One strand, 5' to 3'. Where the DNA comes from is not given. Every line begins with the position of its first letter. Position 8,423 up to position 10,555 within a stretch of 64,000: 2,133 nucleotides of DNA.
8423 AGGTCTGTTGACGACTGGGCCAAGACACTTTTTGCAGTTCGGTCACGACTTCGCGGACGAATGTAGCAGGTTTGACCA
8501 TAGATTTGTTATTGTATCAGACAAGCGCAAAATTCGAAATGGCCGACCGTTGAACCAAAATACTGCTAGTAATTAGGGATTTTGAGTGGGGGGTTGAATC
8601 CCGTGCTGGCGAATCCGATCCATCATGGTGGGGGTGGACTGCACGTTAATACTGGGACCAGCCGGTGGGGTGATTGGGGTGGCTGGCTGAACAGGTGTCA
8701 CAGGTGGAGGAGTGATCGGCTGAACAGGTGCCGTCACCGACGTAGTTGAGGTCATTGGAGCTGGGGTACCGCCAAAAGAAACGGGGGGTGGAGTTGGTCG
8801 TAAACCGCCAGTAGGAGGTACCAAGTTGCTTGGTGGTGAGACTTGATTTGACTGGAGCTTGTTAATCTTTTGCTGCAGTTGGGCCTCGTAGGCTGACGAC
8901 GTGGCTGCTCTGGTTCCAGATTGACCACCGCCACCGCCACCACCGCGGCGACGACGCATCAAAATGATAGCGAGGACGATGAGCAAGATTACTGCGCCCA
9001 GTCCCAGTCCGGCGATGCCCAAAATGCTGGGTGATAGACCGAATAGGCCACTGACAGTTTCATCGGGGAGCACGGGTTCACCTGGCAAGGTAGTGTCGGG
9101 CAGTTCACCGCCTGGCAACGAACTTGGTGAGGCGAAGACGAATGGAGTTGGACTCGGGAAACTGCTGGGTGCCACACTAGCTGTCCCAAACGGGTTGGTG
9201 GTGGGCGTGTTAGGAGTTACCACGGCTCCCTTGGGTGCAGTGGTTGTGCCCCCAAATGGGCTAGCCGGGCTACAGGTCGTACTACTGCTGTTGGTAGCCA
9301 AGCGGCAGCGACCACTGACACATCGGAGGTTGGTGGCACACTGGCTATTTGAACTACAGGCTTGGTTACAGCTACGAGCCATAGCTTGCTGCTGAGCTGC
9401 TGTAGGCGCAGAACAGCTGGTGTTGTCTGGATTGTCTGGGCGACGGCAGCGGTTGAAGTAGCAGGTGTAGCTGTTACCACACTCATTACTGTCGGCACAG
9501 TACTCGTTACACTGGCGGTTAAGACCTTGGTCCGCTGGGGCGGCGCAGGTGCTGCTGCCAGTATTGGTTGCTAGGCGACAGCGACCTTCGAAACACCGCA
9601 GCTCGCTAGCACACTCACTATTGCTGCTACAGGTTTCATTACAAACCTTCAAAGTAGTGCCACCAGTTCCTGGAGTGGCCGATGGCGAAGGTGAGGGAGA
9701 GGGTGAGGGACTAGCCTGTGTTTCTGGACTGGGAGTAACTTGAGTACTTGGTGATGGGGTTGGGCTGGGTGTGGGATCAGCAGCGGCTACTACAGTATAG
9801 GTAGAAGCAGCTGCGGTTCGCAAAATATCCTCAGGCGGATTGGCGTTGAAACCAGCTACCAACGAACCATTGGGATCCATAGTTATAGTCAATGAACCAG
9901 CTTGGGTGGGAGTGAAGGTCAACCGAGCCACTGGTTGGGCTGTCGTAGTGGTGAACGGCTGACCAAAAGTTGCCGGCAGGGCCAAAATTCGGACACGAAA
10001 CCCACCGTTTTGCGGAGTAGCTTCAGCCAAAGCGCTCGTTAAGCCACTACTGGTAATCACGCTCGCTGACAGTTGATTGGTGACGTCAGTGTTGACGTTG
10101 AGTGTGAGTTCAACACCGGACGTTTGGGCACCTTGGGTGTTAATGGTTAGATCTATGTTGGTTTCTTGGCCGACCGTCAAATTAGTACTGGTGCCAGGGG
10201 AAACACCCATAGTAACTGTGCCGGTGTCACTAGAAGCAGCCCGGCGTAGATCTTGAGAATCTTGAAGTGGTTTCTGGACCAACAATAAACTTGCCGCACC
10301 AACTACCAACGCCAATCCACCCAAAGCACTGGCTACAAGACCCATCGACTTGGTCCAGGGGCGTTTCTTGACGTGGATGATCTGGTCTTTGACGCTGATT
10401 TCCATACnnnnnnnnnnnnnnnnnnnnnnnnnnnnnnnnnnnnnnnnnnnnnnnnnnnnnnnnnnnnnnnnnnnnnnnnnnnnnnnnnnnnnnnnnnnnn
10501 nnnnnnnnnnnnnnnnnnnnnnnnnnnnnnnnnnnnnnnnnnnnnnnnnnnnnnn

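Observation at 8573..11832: Adjacent dockerin-bearing secreted protein and membrane-anchored cohesin-like protein: a minimal cohesin-dockerin surface module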

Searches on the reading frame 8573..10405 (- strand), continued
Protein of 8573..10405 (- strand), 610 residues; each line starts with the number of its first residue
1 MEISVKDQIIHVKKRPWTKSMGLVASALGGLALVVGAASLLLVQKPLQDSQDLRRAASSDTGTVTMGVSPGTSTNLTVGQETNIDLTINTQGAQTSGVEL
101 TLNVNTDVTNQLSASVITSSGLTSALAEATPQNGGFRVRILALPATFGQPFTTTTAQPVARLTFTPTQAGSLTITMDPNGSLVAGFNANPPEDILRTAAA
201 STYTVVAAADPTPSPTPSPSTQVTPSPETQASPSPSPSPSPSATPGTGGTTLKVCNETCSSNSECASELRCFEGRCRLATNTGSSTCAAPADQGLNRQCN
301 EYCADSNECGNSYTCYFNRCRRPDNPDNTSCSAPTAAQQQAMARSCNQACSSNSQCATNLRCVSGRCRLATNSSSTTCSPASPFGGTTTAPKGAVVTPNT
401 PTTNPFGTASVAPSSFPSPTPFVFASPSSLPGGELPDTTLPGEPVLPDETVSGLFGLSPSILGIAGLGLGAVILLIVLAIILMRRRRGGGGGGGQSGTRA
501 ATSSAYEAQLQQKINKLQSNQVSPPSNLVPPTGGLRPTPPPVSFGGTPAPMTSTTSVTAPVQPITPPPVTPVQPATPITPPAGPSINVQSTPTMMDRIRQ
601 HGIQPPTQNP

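Call 46: search_protein_families(library=pfam, proteins=[L006:5011-5985:+, L012:6353-7924:+, L017:5604-7394:+, L017:9047-10738:+, L018:6787-7992:+, L020:3635-5470:+, L023:5712-7868:+, L026:1939-4014:+, L029:5067-6731:+, L027:6777-7919:+], max_evalue=0.01)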
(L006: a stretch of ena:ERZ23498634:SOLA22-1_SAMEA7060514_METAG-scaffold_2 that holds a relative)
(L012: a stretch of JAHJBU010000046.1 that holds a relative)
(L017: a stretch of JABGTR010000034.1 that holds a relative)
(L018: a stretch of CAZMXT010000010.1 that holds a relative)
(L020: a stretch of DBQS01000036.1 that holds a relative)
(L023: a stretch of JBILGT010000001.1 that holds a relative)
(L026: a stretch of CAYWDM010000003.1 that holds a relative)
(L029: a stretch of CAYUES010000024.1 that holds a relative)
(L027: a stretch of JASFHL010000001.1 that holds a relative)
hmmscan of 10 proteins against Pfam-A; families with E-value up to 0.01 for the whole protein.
L006:5011-5985:+ (324 aa): 1 family
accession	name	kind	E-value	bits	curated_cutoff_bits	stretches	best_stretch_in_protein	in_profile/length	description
PF00404.24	Dockerin_1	-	3.5e-07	30.8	22.9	1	272-317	3-53/57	Dockerin type I domain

L012:6353-7924:+ (523 aa): 1 family
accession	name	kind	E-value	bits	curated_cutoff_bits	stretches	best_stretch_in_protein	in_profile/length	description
PF00404.24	Dockerin_1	-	3e-05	24.6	22.9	1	473-521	3-56/57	Dockerin type I domain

L017:5604-7394:+ (596 aa): 1 family
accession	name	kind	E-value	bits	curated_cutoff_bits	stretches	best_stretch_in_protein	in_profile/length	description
PF00404.24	Dockerin_1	-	0.0002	21.9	22.9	1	546-594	3-56/57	Dockerin type I domain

L017:9047-10738:+ (563 aa): 0 families

L018:6787-7992:+ (401 aa): 1 family
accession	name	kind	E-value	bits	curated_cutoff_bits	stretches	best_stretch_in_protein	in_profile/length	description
PF00404.24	Dockerin_1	-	2.2e-10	41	22.9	1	333-398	2-56/57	Dockerin type I domain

L020:3635-5470:+ (611 aa): 3 families
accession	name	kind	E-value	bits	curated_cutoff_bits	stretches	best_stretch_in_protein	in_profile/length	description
PF09471.16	Peptidase_M64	-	7.4e-08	32.3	26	1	302-352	111-163/302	IgA Peptidase M64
PF00404.24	Dockerin_1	-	0.001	19.6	22.9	1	556-600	2-49/57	Dockerin type I domain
PF00413.30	Peptidase_M10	-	0.0026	18.1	24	1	219-344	46-121/159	Matrixin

L023:5712-7868:+ (718 aa): 1 family
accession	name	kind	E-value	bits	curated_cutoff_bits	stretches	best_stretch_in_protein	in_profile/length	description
PF07705.17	CARDB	-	3.6e-09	37.2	22.7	1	516-628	1-98/101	CARDB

L026:1939-4014:+ (691 aa): 2 families
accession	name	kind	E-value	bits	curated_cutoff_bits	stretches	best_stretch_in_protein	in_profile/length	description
PF00112.29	Peptidase_C1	-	3.3e-43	148.7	20.7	1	216-446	1-205/220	Papain family cysteine protease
PF00404.24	Dockerin_1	-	6.7e-07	29.8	22.9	1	638-685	1-52/57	Dockerin type I domain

L029:5067-6731:+ (554 aa): 2 families
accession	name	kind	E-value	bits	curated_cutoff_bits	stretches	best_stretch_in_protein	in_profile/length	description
PF00544.25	Pectate_lyase_4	-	4.7e-06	26.8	24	1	202-274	122-198/211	Pectate lyase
PF18884.5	TSP3_bac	-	9.9e-05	22.5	25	1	410-431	1-22/22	Bacterial TSP3 repeat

L027:6777-7919:+ (380 aa): 11 families
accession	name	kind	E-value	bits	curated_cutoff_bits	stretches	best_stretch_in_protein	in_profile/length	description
PF18911.6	PKD_4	-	3.2e-39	133.3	27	2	220-304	1-85/85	PKD domain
PF00801.26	PKD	-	6e-28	97.1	23.5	2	225-299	2-76/80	PKD domain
PF22352.2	K319L-like_PKD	-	4.8e-12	46.2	27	2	147-211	14-84/84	K319L-like, PKD domain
PF17963.7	Big_9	-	2.7e-11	44.6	23.6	2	127-210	1-89/89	Bacterial Ig domain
PF21027.3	Sde0182_C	-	3.7e-09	37.5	27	1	239-289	1-37/83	Cellulose-binding protein Sde0182, C-terminal domain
PF18981.6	InlK_D3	-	6.1e-05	23.5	25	0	179-211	42-73/75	Internalin K domain (D3/D4)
PF08329.16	ChitinaseA_N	-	0.00052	20.1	21.2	0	145-212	40-108/133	Chitinase A, N-terminal domain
PF15418.12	DUF4625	-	0.00066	20.4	27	0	279-304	105-130/131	Domain of unknown function (DUF4625)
PF16403.11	Bact_surface_Ig-like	-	0.00077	19.9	27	0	180-211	40-71/71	Bacterial surface protein, Ig-like domain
PF08428.16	Rib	-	0.0032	18.5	27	0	154-212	18-75/76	Rib domain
PF05345.18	He_PIG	-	0.0035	18.2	24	1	184-212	68-96/96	Putative Ig domain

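Call 79: list_cluster_members(proteins=[P0003, P0001, P0124, P0165])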
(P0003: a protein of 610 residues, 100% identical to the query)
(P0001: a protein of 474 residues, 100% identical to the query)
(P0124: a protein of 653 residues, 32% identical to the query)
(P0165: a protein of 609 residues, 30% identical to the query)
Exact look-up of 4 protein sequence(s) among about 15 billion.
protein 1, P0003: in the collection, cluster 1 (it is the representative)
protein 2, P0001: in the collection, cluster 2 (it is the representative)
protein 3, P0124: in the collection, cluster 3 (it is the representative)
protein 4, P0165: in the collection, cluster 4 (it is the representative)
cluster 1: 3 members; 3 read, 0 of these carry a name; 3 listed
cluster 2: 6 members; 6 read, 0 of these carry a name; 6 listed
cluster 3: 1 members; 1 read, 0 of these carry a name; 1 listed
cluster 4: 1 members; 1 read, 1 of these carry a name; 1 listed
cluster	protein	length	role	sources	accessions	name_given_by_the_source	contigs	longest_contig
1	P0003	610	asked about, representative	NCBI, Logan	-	-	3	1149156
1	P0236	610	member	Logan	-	-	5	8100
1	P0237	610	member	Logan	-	-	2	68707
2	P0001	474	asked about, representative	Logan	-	-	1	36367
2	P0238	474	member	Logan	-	-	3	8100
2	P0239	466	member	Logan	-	-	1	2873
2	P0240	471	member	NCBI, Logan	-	-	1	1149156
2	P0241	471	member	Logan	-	-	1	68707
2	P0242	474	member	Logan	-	-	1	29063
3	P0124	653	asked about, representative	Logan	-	-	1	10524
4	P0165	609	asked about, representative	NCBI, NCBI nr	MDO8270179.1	MAG: cohesin domain-containing protein [Candidatus Levybacteria bacterium] | cohesin domain-containing protein [Candidatus Levybacteria bacterium]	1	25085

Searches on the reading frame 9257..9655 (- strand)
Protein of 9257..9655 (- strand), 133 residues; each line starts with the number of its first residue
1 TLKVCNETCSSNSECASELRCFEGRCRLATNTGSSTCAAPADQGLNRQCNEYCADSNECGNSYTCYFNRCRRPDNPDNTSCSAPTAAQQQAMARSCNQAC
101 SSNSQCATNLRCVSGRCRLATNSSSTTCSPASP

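Call 54: search_solved_structures(query=window:9257-9655:-, max_evalue=10, show_alignments=1)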
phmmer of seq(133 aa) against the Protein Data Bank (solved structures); distinct sequences matched with E-value up to 10: 0.
